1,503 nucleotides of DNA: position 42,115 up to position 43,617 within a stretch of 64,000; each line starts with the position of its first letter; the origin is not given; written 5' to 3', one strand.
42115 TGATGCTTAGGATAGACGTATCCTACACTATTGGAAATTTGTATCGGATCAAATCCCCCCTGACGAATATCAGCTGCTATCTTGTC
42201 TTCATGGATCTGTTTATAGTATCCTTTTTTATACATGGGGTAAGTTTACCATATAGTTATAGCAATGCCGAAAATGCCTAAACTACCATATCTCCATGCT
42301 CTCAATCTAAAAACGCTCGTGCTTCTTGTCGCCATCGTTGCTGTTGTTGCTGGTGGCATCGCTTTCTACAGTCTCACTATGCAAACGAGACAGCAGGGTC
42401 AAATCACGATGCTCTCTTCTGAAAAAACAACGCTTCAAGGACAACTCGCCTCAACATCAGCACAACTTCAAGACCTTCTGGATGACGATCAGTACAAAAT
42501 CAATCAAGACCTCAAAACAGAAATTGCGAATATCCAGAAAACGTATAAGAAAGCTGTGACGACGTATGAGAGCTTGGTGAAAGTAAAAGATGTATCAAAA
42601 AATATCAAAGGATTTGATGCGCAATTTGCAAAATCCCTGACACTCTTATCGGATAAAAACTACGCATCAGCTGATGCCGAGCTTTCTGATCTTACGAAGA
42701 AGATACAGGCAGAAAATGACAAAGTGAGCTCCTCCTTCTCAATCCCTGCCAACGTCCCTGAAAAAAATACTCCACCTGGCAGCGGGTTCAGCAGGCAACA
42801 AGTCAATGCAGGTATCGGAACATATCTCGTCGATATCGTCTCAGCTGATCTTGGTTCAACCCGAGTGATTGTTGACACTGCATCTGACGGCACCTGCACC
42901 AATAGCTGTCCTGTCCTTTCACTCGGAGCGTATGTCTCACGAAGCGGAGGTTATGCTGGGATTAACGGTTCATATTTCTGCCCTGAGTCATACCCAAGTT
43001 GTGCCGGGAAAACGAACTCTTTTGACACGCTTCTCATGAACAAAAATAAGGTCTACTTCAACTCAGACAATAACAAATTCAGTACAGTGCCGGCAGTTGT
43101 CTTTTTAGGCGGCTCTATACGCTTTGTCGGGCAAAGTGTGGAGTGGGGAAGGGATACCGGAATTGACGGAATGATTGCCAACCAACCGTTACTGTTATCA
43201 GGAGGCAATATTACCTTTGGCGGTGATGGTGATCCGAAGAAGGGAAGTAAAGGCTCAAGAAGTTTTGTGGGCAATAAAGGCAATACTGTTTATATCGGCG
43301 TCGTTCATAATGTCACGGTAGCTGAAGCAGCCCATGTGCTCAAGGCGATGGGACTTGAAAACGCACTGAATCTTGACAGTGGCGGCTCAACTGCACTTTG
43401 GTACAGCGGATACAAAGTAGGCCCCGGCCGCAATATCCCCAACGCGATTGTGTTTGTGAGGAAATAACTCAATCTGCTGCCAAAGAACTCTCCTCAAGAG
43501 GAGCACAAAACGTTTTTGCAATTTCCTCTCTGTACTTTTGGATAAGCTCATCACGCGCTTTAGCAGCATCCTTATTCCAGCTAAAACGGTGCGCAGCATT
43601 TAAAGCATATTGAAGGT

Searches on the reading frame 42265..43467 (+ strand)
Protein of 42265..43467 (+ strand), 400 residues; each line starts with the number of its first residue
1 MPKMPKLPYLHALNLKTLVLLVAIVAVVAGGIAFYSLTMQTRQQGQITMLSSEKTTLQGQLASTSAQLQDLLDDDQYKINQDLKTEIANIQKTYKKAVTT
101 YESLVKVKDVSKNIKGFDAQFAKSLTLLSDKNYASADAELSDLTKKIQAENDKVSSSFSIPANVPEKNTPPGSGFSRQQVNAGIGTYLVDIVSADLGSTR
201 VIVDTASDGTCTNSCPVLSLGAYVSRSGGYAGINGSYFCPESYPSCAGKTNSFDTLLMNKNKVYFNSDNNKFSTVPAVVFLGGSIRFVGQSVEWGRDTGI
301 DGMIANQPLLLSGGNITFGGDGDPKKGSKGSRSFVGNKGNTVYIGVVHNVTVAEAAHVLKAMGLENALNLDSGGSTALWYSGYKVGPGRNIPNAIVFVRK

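Call 18: find_encoding_contigs(protein=window:42265-43467:+, flank=10000, max_places=6)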
Protein window:42265-43467:+ (400 aa): 3 contigs read that carry it; 3 places shown.
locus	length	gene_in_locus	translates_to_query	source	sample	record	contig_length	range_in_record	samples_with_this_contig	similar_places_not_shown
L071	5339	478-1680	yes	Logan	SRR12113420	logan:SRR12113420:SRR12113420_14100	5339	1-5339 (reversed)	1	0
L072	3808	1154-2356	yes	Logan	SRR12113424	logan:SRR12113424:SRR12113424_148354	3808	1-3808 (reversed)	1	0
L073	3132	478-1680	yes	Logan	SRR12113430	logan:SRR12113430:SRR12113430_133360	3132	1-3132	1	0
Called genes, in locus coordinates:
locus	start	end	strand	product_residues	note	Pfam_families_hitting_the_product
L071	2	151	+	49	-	?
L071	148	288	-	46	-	-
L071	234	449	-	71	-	-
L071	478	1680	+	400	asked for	PF09992:NAGPA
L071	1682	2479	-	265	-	-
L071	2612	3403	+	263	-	PF23023:Anti-Pycsar_Apyc1, PF12706:Lactamase_B_2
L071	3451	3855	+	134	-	PF13380:CoA_binding_2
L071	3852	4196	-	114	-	-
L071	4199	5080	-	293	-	-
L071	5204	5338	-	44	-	?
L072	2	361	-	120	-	?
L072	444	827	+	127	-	PF03819:MazG (faint), PF12643:MazG-like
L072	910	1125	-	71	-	-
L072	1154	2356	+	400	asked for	PF09992:NAGPA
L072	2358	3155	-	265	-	-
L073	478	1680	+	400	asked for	PF09992:NAGPA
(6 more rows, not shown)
